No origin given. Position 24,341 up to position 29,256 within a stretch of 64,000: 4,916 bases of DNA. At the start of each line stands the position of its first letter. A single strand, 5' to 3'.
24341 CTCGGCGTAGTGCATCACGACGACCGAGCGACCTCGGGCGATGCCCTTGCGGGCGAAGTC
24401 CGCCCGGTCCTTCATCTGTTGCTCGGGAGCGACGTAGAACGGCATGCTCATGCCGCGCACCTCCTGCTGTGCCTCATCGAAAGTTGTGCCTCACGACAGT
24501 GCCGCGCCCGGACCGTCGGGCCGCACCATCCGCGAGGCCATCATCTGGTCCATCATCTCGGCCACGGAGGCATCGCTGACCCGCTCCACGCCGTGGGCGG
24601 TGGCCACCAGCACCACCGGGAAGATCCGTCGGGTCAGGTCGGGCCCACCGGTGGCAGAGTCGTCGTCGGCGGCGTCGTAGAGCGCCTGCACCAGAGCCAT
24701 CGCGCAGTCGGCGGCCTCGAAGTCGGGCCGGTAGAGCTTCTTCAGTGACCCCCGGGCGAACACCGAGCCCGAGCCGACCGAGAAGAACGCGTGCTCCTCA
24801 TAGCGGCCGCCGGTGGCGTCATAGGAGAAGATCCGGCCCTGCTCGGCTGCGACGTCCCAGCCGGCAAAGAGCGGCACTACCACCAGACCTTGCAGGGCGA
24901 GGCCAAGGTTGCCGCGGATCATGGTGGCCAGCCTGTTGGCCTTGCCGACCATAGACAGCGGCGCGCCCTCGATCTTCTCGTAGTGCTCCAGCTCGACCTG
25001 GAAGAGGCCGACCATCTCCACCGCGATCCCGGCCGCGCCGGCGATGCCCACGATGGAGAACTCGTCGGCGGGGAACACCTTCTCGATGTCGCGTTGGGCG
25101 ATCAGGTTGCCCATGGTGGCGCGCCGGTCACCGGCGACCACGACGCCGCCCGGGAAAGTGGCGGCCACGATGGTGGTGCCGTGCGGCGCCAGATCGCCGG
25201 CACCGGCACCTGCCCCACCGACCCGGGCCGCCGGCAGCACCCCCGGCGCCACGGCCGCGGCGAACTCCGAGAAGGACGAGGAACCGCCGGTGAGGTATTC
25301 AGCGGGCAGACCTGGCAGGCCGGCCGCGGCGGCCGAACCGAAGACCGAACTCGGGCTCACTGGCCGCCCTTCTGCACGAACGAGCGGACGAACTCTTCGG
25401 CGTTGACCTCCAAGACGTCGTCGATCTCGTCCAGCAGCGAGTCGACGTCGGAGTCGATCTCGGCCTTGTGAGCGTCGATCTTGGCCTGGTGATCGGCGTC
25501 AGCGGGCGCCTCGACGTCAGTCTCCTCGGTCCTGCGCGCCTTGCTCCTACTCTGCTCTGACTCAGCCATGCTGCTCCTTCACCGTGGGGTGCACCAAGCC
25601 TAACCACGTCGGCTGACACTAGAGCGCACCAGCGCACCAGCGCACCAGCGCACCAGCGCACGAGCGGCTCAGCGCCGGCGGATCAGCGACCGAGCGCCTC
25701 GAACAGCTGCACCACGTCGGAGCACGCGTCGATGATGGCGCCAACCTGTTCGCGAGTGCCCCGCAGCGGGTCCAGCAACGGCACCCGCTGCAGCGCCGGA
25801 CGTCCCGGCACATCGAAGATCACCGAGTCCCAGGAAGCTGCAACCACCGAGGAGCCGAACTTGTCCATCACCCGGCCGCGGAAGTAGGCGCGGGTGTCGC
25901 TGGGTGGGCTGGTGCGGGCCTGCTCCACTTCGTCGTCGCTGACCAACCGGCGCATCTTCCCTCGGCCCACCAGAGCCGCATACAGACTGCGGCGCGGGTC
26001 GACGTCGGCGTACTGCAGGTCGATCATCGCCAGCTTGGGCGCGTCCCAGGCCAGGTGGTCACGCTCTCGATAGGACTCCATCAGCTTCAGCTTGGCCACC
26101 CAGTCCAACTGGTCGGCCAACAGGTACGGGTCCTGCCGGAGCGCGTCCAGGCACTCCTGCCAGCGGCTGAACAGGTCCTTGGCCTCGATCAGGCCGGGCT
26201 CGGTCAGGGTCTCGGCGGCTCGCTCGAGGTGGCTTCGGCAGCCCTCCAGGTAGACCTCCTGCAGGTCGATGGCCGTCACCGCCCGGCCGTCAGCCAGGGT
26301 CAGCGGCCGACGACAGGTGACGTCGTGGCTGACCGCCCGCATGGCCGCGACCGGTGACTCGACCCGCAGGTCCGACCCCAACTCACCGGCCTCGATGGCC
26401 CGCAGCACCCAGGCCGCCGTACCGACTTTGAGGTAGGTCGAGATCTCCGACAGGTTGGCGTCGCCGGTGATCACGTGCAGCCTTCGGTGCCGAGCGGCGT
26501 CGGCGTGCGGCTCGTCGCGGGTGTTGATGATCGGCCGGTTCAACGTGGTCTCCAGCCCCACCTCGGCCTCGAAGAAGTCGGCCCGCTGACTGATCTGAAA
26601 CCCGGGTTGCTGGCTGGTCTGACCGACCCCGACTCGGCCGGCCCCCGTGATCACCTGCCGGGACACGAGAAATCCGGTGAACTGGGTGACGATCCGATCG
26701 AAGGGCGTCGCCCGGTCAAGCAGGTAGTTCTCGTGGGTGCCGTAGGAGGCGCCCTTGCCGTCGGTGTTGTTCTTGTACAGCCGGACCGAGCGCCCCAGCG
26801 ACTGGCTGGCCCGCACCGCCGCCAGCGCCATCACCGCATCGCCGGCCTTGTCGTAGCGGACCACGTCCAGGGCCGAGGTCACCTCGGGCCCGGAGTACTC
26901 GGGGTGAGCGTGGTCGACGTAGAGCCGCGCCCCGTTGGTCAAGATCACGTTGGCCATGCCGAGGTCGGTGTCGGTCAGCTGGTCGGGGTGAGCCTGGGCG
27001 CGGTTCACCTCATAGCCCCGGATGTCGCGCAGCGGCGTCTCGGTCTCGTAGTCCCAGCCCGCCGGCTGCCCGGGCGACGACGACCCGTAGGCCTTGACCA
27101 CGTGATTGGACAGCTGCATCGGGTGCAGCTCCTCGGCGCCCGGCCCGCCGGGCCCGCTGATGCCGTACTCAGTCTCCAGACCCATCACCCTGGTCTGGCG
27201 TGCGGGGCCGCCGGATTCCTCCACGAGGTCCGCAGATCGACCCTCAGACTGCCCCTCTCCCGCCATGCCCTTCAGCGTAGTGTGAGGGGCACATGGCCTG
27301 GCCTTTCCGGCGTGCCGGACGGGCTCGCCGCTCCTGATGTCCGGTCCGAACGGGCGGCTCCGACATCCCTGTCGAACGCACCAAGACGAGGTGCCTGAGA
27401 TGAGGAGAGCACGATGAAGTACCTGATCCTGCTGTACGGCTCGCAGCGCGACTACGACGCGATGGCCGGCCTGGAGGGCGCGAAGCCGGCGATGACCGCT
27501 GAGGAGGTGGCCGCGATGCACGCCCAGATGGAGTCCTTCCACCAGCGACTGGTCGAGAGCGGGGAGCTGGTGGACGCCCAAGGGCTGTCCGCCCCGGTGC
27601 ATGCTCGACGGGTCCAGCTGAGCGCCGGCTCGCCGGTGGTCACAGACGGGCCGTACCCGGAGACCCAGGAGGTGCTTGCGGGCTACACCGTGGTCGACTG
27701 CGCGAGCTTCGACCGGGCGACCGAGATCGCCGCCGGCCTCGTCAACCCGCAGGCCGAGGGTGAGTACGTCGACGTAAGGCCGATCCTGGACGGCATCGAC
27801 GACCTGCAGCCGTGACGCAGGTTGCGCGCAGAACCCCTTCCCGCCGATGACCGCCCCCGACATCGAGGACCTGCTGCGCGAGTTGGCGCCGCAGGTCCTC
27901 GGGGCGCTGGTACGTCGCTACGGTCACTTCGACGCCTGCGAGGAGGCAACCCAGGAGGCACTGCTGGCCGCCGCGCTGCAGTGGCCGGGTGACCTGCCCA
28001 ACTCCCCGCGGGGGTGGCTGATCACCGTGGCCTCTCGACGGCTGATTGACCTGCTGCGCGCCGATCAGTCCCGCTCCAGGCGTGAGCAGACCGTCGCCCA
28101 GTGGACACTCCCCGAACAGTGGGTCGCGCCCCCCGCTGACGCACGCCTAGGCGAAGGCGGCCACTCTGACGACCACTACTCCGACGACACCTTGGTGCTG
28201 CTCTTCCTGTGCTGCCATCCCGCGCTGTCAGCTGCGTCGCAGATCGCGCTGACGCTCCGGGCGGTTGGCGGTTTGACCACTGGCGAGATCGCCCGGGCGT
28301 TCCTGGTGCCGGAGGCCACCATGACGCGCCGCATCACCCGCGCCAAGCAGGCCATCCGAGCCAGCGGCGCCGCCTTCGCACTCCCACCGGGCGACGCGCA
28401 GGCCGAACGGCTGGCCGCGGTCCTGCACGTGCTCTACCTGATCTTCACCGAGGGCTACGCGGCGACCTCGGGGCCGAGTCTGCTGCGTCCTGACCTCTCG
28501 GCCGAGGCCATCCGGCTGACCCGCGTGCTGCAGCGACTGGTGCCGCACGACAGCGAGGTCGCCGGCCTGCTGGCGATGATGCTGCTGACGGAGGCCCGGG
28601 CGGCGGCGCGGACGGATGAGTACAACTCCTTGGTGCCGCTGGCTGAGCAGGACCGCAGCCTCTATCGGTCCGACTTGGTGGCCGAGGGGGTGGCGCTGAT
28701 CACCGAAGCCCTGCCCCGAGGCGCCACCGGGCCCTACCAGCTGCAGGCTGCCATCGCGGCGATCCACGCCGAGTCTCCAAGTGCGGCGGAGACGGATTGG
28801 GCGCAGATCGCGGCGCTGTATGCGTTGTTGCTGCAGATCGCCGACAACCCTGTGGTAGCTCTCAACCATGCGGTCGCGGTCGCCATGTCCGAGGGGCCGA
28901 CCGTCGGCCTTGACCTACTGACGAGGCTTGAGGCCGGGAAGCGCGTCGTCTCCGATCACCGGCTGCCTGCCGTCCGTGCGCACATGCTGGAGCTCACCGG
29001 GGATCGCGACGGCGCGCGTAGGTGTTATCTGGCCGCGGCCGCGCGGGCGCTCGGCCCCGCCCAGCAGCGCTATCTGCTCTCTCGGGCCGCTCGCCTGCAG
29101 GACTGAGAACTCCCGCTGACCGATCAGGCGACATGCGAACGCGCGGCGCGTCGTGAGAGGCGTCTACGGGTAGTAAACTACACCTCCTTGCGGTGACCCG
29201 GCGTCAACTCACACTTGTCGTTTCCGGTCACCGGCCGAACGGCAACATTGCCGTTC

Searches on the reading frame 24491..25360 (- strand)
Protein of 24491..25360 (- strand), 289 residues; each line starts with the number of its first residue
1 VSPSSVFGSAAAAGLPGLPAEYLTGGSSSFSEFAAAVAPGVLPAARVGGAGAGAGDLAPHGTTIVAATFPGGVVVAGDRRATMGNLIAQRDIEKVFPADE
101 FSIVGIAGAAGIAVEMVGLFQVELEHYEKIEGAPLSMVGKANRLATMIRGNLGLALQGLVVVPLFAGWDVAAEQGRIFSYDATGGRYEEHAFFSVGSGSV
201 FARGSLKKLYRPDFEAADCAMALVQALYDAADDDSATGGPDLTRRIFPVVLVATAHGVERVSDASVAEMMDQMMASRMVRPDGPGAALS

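Call 19: search_protein_families(library=pfam, proteins=[window:24491-25360:-], max_evalue=0.00001)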
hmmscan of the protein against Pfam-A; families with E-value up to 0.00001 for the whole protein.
window:24491-25360:- (289 aa): 1 family
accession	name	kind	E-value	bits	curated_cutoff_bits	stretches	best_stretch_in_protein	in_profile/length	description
PF00227.31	Proteasome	-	8.8e-35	120.5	22.4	1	60-239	3-182/189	Proteasome subunit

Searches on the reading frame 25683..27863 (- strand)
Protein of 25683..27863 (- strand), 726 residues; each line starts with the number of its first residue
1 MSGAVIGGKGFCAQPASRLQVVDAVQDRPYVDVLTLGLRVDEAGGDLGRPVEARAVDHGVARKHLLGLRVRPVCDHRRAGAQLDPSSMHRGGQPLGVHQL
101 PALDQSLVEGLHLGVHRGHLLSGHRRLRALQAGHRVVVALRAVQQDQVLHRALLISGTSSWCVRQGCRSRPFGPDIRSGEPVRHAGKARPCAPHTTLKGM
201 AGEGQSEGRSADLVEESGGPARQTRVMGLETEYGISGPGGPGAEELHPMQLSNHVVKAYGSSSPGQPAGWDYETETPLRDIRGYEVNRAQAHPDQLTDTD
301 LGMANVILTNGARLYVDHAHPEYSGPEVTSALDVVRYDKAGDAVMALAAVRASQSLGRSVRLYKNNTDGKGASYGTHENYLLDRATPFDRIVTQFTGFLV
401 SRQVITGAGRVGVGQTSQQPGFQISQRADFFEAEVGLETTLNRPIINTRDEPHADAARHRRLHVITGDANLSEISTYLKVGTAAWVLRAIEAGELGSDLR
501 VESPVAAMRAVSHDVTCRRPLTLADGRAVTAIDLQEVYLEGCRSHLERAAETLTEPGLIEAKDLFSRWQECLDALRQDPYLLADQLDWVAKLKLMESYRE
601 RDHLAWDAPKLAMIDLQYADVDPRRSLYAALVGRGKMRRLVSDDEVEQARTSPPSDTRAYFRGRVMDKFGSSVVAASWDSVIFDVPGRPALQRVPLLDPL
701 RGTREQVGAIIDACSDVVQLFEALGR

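Call 19: search_protein_families(library=pfam, proteins=[window:25683-27863:-], max_evalue=0.00001)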
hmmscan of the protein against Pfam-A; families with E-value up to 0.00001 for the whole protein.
window:25683-27863:- (726 aa): 1 family
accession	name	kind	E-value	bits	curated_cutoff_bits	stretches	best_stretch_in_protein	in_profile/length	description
PF03136.20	Pup_ligase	-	3.5e-185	616.6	25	1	225-681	1-440/441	Pup-ligase protein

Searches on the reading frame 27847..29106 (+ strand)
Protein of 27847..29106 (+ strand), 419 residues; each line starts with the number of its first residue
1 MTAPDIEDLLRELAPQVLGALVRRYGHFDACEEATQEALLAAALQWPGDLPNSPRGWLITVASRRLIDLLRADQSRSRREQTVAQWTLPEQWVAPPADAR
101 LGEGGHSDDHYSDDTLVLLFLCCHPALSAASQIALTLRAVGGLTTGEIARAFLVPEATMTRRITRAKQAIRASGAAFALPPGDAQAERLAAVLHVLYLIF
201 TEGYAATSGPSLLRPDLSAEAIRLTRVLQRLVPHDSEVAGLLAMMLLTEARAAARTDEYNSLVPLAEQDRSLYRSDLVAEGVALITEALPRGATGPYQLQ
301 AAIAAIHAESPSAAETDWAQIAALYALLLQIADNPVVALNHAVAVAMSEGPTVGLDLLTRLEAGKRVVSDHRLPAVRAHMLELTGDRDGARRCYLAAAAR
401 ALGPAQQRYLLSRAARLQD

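Call 19: search_protein_families(library=pfam, proteins=[window:27847-29106:+], max_evalue=0.00001)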
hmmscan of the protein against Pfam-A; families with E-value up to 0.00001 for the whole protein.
window:27847-29106:+ (419 aa): 3 families
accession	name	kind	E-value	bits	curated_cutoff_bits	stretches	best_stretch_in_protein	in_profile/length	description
PF20239.3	DUF6596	-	1.7e-34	118.6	27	1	188-288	1-101/102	Family of unknown function (DUF6596)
PF08281.18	Sigma70_r4_2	-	6.5e-09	35.7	25.7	1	120-169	4-53/54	Sigma-70, region 4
PF04542.20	Sigma70_r2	-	4.9e-08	33.1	24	1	9-74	1-69/71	Sigma-70 region 2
